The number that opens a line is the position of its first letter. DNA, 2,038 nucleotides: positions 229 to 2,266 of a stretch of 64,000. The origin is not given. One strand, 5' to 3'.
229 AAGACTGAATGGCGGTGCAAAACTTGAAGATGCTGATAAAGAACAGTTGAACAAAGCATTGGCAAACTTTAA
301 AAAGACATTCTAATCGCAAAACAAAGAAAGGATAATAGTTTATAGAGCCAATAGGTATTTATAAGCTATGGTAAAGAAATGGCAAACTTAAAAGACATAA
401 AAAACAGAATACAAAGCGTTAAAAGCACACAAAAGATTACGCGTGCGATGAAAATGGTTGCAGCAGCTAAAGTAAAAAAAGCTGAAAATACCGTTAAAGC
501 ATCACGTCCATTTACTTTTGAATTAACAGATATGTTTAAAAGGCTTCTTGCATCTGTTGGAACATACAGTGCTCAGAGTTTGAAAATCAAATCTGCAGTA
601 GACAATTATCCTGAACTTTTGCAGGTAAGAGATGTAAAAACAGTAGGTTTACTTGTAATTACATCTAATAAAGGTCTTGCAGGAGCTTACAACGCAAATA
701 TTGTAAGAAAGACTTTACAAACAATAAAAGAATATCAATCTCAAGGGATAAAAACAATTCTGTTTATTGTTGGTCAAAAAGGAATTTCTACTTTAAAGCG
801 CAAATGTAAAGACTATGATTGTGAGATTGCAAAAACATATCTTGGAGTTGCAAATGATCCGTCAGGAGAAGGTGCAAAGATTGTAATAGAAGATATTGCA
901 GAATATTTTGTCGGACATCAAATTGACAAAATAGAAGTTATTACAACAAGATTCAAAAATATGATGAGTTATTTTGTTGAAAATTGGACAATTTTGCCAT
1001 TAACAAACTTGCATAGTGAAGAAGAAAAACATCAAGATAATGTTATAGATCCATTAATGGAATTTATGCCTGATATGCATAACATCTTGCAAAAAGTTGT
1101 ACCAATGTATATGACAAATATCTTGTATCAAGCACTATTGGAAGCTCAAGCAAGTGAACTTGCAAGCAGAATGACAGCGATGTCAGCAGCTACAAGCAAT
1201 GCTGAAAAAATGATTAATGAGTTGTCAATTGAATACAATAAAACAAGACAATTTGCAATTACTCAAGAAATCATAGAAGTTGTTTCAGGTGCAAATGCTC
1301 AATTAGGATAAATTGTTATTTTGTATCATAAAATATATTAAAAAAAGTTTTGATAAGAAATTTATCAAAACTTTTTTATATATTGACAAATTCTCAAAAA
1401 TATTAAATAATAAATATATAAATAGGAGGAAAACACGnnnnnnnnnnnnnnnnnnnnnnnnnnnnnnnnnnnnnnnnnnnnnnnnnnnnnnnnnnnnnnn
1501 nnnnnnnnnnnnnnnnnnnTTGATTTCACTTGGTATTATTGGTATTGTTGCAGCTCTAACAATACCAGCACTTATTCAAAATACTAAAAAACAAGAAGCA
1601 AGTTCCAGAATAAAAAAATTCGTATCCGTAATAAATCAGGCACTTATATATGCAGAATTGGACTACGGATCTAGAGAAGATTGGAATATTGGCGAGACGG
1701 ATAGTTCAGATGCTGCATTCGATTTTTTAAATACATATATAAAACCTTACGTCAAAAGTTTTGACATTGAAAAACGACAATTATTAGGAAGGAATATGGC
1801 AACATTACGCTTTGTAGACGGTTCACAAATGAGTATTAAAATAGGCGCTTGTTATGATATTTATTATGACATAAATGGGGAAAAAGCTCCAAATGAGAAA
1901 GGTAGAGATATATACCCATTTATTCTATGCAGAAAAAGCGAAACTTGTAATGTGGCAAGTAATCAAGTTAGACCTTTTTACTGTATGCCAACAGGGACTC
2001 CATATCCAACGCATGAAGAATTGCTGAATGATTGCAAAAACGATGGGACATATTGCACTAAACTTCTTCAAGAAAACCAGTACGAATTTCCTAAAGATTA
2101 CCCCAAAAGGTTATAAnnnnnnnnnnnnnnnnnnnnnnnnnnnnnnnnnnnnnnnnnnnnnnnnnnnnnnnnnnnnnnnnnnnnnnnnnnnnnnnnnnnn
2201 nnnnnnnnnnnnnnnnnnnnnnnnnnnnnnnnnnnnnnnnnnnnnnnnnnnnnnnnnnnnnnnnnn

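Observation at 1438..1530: Poly-C(9) tract splits a type IV pilin-like gene between its leader peptide and the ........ processing motif: candidate slipped-strand ON/OFF switch, currently OFF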

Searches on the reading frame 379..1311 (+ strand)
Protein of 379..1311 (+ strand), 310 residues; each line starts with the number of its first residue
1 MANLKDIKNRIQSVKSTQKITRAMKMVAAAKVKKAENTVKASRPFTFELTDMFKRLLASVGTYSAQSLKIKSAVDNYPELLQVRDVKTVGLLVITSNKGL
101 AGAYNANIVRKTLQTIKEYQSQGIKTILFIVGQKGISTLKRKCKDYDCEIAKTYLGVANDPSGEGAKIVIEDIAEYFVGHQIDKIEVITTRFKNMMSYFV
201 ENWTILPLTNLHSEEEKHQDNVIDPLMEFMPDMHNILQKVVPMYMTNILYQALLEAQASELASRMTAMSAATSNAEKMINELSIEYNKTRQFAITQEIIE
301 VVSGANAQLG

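Call 64: find_encoding_contigs(protein=window:379-1311:+, flank=1200, max_places=10)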
Protein window:379-1311:+ (310 aa): 12 contigs read that carry it; 8 places shown.
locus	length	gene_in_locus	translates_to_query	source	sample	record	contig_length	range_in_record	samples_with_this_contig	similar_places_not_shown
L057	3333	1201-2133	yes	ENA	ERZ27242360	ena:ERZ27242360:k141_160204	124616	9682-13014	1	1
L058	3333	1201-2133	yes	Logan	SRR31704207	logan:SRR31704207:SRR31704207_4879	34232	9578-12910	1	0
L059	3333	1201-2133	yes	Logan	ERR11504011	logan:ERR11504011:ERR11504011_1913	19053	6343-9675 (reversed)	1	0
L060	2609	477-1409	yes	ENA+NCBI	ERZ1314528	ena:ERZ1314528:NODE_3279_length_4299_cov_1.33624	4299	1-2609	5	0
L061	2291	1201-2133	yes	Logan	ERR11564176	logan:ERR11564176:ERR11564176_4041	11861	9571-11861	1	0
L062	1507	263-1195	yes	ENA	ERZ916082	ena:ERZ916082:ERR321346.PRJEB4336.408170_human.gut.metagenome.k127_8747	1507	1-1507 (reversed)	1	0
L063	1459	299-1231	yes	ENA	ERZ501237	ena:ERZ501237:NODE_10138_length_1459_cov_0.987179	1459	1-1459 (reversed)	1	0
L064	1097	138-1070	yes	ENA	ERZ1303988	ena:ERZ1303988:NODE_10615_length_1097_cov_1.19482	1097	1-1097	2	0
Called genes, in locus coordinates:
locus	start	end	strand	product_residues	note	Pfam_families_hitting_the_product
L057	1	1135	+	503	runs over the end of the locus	PF02874:ATP-synt_ab_N, PF00006:ATP-synt_ab, PF00306:ATP-synt_ab_C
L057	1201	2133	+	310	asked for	PF00231:ATP-synt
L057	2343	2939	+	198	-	PF20318:DUF6613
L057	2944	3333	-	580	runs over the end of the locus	-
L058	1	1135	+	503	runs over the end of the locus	PF02874:ATP-synt_ab_N, PF00006:ATP-synt_ab, PF00306:ATP-synt_ab_C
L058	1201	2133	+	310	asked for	PF00231:ATP-synt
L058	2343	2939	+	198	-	PF20318:DUF6613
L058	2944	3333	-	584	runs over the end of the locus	-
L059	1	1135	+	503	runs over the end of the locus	PF02874:ATP-synt_ab_N, PF00006:ATP-synt_ab, PF00306:ATP-synt_ab_C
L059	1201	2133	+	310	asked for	PF00231:ATP-synt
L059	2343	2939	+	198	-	PF20318:DUF6613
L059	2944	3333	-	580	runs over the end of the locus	-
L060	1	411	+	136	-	?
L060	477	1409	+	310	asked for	PF00231:ATP-synt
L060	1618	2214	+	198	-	PF20318:DUF6613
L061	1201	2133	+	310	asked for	PF00231:ATP-synt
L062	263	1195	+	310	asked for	PF00231:ATP-synt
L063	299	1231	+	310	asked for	PF00231:ATP-synt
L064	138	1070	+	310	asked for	PF00231:ATP-synt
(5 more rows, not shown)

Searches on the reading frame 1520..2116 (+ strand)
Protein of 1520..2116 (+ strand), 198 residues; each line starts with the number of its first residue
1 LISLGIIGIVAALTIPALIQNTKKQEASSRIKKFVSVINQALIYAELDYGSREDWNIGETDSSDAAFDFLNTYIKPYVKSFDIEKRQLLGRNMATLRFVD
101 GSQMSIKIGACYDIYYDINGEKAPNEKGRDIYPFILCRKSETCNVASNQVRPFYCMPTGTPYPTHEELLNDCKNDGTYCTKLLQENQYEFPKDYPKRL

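Call 11: list_cluster_members(proteins=[P0001, P0002, P0003, P0004, P0010, window:1520-2116:+])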
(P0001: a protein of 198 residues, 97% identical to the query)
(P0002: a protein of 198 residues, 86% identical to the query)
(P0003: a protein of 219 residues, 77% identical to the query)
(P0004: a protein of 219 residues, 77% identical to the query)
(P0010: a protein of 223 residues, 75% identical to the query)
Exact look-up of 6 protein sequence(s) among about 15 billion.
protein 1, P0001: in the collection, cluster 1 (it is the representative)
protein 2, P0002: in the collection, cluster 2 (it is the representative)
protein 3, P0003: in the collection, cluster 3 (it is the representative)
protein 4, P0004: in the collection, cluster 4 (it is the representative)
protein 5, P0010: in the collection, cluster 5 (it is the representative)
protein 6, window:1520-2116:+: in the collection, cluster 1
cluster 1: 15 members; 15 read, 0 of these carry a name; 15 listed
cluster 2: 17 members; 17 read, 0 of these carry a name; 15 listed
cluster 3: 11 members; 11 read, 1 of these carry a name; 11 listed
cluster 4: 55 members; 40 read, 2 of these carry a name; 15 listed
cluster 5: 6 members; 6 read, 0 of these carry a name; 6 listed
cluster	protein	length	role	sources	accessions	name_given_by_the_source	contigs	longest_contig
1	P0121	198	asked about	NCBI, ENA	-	-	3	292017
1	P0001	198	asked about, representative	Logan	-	-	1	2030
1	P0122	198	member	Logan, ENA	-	-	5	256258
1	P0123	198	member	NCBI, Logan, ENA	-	-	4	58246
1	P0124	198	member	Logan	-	-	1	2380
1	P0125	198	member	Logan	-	-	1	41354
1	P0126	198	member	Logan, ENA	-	-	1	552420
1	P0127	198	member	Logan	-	-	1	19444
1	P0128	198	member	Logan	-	-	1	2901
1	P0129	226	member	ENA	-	-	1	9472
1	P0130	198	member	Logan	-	-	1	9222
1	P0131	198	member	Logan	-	-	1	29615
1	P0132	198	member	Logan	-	-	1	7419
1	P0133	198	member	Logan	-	-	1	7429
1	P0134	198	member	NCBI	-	-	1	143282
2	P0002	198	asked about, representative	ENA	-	-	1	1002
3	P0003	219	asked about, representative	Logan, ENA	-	-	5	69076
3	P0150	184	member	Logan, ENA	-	-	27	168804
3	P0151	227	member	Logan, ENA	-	-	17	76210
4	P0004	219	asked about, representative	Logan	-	-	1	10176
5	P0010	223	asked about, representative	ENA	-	-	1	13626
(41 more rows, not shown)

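Call 13: find_encoding_contigs(protein=P0121, flank=10000, max_places=10)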
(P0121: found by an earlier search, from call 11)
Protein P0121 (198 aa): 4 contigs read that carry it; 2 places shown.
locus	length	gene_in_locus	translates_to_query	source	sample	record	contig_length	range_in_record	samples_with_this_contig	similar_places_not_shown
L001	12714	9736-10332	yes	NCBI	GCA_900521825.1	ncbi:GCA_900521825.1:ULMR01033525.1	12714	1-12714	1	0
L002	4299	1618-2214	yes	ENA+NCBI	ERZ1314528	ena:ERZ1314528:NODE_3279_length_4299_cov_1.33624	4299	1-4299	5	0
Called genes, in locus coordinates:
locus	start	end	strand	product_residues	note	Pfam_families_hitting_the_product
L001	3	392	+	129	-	?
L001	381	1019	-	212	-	-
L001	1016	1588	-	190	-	-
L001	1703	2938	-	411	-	PF00483:NTP_transferase, PF24894:Hexapep_GlmU, PF25084:LbH_EIF2B, PF25087:GMPPB_C (weak), PF25247:LbH_GLGC (weak)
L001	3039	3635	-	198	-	PF00551:Formyl_trans_N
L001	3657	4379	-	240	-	PF03099:BPL_LplA_LipB, PF21948:LplA-B_cat (weak)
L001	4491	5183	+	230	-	PF00119:ATP-synt_A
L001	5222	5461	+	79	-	PF00137:ATP-synt_C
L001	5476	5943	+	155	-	PF00430:ATP-synt_B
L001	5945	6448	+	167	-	-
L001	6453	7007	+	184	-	PF00213:OSCP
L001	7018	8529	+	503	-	PF02874:ATP-synt_ab_N, PF00006:ATP-synt_ab, PF00306:ATP-synt_ab_C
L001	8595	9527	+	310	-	PF00231:ATP-synt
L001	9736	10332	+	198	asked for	PF20318:DUF6613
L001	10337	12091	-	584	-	-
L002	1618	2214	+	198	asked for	PF20318:DUF6613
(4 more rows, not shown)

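Call 14: find_encoding_contigs(protein=P0129, flank=10000, max_places=10)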
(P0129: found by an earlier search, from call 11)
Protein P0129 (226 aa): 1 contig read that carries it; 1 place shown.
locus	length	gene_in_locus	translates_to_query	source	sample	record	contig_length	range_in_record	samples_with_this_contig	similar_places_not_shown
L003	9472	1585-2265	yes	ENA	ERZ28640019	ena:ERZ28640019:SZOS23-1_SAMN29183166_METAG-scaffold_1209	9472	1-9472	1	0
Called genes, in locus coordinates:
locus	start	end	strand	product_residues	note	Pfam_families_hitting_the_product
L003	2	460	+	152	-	?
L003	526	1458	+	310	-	PF00231:ATP-synt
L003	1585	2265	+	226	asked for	PF20318:DUF6613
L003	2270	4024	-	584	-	-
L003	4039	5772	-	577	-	-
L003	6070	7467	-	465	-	PF01743:PolyA_pol, PF12627:PolyA_pol_RNAbd, PF01966:HD, PF13735:tRNA_NucTran2_2 (weak)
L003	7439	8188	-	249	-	PF20260:PUA_4, PF04452:Methyltrans_RNA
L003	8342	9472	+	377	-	?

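Call 15: find_encoding_contigs(protein=P0122, flank=10000, max_places=10)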
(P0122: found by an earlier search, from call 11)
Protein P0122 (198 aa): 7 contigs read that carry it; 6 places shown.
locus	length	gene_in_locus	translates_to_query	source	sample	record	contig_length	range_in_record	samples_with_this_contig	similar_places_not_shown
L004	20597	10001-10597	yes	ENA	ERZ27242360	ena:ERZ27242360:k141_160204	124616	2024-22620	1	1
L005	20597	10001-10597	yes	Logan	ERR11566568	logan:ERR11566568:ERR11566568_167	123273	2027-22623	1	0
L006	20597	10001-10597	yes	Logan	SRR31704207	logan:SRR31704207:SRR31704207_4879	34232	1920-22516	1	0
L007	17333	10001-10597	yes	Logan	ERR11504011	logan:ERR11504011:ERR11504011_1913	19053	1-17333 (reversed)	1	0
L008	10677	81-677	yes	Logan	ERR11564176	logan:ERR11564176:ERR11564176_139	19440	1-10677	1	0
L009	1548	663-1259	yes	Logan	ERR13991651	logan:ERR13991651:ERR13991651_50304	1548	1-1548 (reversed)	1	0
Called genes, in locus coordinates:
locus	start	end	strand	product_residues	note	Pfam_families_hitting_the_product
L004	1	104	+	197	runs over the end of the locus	PF07638:Sigma70_ECF (weak), PF04542:Sigma70_r2, PF08281:Sigma70_r4_2, PF04545:Sigma70_r4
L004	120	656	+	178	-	PF13490:zf-HC2 (weak)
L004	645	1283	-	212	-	-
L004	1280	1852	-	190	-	-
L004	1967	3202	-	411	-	PF00483:NTP_transferase, PF24894:Hexapep_GlmU, PF25084:LbH_EIF2B, PF25087:GMPPB_C (weak), PF25247:LbH_GLGC (weak)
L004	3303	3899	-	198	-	PF00551:Formyl_trans_N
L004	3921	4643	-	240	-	PF03099:BPL_LplA_LipB, PF21948:LplA-B_cat (weak)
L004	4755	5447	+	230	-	PF00119:ATP-synt_A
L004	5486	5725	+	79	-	PF00137:ATP-synt_C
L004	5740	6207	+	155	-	PF00430:ATP-synt_B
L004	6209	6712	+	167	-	-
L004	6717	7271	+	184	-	PF00213:OSCP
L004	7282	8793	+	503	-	PF02874:ATP-synt_ab_N, PF00006:ATP-synt_ab, PF00306:ATP-synt_ab_C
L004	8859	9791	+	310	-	PF00231:ATP-synt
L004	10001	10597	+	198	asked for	PF20318:DUF6613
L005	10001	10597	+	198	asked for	PF20318:DUF6613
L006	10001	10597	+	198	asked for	PF20318:DUF6613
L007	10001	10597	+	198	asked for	PF20318:DUF6613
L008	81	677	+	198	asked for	PF20318:DUF6613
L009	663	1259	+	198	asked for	PF20318:DUF6613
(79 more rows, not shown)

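Call 16: find_encoding_contigs(protein=P0123, flank=10000, max_places=10)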
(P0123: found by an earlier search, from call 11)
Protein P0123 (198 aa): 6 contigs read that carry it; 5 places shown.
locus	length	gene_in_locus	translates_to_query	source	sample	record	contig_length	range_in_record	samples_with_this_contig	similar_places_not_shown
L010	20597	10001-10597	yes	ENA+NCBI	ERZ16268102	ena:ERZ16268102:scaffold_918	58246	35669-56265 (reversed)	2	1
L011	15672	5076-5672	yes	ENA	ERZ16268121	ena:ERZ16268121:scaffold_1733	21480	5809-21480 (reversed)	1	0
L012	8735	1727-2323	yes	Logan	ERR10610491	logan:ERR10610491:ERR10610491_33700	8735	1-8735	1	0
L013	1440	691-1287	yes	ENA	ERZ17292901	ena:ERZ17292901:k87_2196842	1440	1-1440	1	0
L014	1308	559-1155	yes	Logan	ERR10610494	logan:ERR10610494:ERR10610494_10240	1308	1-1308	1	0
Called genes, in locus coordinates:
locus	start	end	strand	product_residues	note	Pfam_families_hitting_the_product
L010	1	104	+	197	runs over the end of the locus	PF07638:Sigma70_ECF (weak), PF04542:Sigma70_r2, PF08281:Sigma70_r4_2, PF04545:Sigma70_r4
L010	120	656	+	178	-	PF13490:zf-HC2 (weak)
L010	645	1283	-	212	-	-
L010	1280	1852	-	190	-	-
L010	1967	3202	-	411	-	PF00483:NTP_transferase, PF24894:Hexapep_GlmU, PF25084:LbH_EIF2B, PF25087:GMPPB_C (weak), PF25247:LbH_GLGC (weak)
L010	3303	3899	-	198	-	PF00551:Formyl_trans_N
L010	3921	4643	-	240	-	PF03099:BPL_LplA_LipB, PF21948:LplA-B_cat (weak)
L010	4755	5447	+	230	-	PF00119:ATP-synt_A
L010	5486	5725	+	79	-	PF00137:ATP-synt_C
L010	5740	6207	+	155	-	PF00430:ATP-synt_B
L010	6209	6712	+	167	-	-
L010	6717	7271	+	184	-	PF00213:OSCP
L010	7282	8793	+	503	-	PF02874:ATP-synt_ab_N, PF00006:ATP-synt_ab, PF00306:ATP-synt_ab_C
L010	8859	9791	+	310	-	PF00231:ATP-synt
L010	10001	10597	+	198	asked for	PF20318:DUF6613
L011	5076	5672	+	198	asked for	PF20318:DUF6613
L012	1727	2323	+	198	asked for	PF20318:DUF6613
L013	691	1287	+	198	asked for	PF20318:DUF6613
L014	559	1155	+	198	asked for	PF20318:DUF6613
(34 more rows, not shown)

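Call 24: find_encoding_contigs(protein=P0151, flank=600, max_places=10)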
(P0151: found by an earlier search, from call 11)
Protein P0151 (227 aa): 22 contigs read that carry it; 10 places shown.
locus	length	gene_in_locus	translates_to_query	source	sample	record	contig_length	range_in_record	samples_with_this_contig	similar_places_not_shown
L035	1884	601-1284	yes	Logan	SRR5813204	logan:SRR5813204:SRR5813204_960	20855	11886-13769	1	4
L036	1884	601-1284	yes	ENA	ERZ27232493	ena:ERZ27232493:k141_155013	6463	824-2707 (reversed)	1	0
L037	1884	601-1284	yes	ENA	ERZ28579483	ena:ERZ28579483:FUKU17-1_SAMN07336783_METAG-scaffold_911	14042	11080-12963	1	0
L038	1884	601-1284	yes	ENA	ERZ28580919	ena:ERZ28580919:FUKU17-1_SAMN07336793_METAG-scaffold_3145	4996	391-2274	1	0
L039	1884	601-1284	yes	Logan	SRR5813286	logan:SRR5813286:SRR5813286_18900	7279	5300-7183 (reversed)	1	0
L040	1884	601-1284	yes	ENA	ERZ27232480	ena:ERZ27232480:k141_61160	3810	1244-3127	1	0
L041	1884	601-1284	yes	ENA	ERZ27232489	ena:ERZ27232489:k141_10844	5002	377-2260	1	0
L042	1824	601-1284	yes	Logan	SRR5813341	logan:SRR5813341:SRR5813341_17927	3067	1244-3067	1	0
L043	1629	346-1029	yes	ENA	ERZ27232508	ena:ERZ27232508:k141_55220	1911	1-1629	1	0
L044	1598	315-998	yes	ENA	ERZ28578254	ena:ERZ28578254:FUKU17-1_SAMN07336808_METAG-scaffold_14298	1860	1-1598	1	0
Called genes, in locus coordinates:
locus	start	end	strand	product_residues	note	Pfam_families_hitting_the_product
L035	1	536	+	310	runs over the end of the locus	PF00231:ATP-synt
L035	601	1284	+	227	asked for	PF20318:DUF6613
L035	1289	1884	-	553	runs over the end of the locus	-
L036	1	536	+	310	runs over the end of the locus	PF00231:ATP-synt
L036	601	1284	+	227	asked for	PF20318:DUF6613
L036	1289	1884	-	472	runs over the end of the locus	?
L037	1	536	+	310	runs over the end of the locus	PF00231:ATP-synt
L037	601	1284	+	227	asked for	PF20318:DUF6613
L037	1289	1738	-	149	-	-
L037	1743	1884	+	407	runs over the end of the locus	?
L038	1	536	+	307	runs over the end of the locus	?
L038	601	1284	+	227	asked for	PF20318:DUF6613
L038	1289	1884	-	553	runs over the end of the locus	-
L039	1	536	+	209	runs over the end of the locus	?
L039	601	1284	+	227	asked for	PF20318:DUF6613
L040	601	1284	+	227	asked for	PF20318:DUF6613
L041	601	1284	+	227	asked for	PF20318:DUF6613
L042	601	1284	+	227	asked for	PF20318:DUF6613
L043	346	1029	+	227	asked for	PF20318:DUF6613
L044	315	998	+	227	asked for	PF20318:DUF6613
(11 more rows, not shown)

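Call 25: find_encoding_contigs(protein=P0150, flank=600, max_places=10)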
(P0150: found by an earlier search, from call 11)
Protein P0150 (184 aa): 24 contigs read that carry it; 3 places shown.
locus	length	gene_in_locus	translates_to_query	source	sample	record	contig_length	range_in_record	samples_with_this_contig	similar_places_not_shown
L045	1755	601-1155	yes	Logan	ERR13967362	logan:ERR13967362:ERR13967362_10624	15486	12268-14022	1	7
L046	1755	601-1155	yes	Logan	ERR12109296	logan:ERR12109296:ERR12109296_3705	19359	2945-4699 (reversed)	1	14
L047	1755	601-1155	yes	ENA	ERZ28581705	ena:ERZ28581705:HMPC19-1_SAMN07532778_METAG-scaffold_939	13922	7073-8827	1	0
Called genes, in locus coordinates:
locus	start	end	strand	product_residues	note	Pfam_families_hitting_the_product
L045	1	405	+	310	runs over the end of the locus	PF00231:ATP-synt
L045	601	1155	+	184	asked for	PF20318:DUF6613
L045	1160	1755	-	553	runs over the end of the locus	-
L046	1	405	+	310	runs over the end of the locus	PF00231:ATP-synt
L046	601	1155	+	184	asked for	PF20318:DUF6613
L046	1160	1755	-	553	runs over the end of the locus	-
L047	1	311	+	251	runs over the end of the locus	-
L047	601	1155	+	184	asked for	PF20318:DUF6613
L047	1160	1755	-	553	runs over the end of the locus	-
